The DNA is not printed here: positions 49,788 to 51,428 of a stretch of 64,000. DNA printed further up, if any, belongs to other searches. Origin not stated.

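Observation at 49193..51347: ECF sigma factor paired with a secreted bactofilin-like beta-helix / multi-TM protein instead of a classical anti-sigma factor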

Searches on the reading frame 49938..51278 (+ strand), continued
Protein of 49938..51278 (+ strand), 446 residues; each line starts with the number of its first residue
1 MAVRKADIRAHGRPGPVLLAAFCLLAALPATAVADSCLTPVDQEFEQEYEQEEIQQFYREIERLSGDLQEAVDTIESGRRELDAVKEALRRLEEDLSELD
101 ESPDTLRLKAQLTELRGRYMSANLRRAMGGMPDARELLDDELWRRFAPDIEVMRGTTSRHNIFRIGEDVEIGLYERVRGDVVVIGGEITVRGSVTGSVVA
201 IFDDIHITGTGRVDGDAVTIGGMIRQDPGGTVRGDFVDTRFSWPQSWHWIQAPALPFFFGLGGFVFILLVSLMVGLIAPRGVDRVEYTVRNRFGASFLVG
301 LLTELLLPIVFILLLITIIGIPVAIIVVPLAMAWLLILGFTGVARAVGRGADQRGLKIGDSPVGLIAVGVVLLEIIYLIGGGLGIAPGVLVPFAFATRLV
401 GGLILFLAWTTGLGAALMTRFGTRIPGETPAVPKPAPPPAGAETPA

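Call 61: find_homologous_proteins(query=A3, max_evalue=0.001)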
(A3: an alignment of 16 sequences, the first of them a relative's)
Query A3 (16 sequences) (215 aa, profile of the alignment): 34 proteins with E <= 0.001 among 8000 candidates.
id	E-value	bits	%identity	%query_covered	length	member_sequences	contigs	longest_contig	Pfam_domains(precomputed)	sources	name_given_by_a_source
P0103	7.7e-87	308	66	100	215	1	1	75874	-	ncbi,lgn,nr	ncbi:MAG: zf-HC2 domain-containing protein [Candidatus Krumholzibacteriota bacterium]|nr:zf-HC2 doma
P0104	6.0e-86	306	100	100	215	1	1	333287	-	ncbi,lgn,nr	ncbi:MAG: zf-HC2 domain-containing protein [Candidatus Krumholzibacteriota bacterium]|nr:zf-HC2 doma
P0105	3.0e-84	300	66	100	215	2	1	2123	PF13490.12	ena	-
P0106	8.9e-82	292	44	100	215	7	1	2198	PF13490.12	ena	-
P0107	1.3e-80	288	43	100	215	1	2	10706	PF13490.12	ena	-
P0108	2.3e-80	287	43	100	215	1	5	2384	PF13490.12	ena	-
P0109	3.3e-80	287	57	100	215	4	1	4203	PF13490.12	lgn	-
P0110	1.7e-77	278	47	100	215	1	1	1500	PF13490.12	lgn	-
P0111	5.1e-77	276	44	100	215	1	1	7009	PF13490.12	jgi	jgi:hypothetical protein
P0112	1.7e-48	183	-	-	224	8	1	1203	-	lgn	-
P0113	7.1e-48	181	18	33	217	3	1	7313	PF13490.12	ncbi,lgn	-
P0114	3.2e-42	163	-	-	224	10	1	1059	-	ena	-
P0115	6.4e-42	162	19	29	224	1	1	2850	-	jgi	jgi:anti-sigma factor RsiW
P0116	8.4e-42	161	67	63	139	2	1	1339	-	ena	-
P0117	8.0e-41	158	-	-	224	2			-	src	-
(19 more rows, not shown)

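Call 77: search_protein_families(library=pfam, proteins=[L028:8995-9885:+], max_evalue=0.01)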
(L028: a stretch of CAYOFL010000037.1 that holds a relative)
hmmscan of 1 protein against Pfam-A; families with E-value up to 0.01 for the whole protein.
L028:8995-9885:+ (296 aa): 2 families
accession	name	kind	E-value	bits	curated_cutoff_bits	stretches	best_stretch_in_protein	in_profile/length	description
PF17115.11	Toast_rack_N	-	2.3e-11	44.3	22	1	46-136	2-92/92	N-terminal domain of toast_rack, DUF2154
PF09922.15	LiaF-like_C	-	6.7e-10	39.3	29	1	194-291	14-114/114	Cell wall-active antibiotics response LiaF, C-terminal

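Call 84: search_solved_structures(query=A1, max_evalue=1)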
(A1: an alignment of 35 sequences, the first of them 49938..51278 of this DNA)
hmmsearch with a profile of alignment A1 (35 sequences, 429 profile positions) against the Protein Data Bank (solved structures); distinct sequences matched with E-value up to 1: 5.
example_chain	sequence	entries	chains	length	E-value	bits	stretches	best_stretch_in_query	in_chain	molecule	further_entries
3sgr_A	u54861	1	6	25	0.082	14.8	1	160-178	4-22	Tandem repeat of amyloid-related segment of alphaB-crystallin residues 90-100 mutant V91L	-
6ria_A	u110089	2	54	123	0.12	14.3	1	161-201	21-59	bactofilin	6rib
2n3d_A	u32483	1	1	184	0.18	13.6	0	171-228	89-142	Bactofilin A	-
5nf8_A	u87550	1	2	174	0.44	12.4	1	11-96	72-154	Respiratory supercomplex factor 1, mitochondrial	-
25ih_A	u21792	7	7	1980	0.75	11.6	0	17-133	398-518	Sodium channel protein type 8 subunit alpha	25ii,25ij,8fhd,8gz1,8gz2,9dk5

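Call 91: search_protein_representatives(alignment_id=A1)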
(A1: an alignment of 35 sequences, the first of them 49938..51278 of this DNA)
Query: 35 sequences, 429 profile positions. Proteins with E-value up to 0.001 (for the whole library): 18658; up to 1e-10: 12132; up to 1e-30: 2903. The best 150 are listed.
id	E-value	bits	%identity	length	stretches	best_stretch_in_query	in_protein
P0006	1.3e-155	534.8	-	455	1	5-428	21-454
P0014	3.0e-138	477.6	-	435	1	7-426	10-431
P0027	2.2e-130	451.6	-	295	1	138-428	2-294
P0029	1.5e-125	435.7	-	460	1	38-423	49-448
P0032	4.9e-125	434.0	-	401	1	57-420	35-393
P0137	2.1e-106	372.6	-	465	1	5-422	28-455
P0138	1.1e-102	360.3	-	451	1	7-410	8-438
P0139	1.3e-100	353.5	-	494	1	12-422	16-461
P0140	5.3e-99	348.2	-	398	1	57-424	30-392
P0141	5.7e-99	348.1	-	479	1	6-414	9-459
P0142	1.4e-97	343.6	-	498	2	161-422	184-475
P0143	2.7e-97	342.6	-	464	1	11-409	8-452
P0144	4.3e-97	341.9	-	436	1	12-423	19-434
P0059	7.7e-97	341.1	-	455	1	6-418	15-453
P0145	1.0e-96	340.7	-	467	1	10-418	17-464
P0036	5.1e-89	315.3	-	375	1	115-422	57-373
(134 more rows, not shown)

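Call 92: find_encoding_contigs(protein=P0045, flank=4000, max_places=1)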
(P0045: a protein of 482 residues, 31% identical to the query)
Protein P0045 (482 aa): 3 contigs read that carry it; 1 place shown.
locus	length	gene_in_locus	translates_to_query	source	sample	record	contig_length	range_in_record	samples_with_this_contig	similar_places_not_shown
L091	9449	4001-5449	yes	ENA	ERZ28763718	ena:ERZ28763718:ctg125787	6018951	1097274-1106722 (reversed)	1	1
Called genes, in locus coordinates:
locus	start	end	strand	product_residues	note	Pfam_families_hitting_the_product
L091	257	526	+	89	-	-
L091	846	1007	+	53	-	-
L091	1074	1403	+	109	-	PF00005:ABC_tran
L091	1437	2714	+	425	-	PF02771:Acyl-CoA_dh_N, PF02770:Acyl-CoA_dh_M, PF00441:Acyl-CoA_dh_1, PF08028:Acyl-CoA_dh_2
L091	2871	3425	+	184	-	PF04542:Sigma70_r2, PF08281:Sigma70_r4_2, PF04545:Sigma70_r4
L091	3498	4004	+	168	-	-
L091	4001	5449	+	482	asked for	-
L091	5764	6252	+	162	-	PF18899:DUF5655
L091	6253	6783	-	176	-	-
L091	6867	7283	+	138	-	PF01894:YjbQ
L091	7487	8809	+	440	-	PF00675:Peptidase_M16, PF05193:Peptidase_M16_C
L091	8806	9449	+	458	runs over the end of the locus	PF00675:Peptidase_M16, PF05193:Peptidase_M16_C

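Call 93: find_encoding_contigs(protein=P0084, flank=4000, max_places=1)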
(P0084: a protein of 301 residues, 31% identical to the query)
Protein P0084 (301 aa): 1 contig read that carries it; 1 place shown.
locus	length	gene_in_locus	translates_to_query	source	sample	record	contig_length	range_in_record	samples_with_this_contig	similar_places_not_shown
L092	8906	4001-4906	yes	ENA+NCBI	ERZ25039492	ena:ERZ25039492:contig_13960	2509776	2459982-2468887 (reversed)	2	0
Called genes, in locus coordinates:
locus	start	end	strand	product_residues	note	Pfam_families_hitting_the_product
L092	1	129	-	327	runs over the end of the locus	PF21016:RlmN_N, PF04055:Radical_SAM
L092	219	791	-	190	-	PF28474:DUF8412, PF13376:OmdA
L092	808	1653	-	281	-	PF00296:Bac_luciferase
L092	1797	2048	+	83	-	-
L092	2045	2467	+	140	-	PF01850:PIN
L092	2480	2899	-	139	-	PF12680:SnoaL_2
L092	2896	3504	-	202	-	PF00440:TetR_N, PF16925:TetR_C_13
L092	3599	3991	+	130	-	PF07883:Cupin_2 (weak)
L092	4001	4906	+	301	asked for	PF04519:Bactofilin (faint), PF26514:DUF8173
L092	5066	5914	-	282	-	PF00268:Ribonuc_red_sm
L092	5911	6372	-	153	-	-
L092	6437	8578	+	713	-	PF23139:OB_YrrC, PF14490:HHH_RecD2, PF13086:AAA_11 (faint), PF13245:AAA_19, PF13604:AAA_30, PF01443:Viral_helicase1 (faint), PF18335:SH3_13, PF13538:UvrD_C_2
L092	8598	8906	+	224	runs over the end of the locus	PF09335:VTT_dom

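Call 94: find_encoding_contigs(protein=P0067, flank=4000, max_places=1)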
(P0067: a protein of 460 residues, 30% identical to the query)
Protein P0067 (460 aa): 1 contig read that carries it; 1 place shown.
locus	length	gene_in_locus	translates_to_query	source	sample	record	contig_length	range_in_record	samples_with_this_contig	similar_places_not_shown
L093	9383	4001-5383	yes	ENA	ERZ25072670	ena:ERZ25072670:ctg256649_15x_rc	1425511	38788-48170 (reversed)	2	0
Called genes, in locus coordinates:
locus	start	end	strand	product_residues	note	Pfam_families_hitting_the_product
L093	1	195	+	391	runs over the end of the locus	PF02771:Acyl-CoA_dh_N, PF02770:Acyl-CoA_dh_M, PF00441:Acyl-CoA_dh_1, PF08028:Acyl-CoA_dh_2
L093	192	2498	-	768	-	PF05157:MshEN, PF00437:T2SSE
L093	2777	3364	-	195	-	-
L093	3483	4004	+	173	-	-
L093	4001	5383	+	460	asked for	PF26514:DUF8173 (weak)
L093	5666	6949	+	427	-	PF01548:DEDD_Tnp_IS110, PF02371:Transposase_20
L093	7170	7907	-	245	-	PF13358:DDE_3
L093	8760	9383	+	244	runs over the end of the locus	PF13358:DDE_3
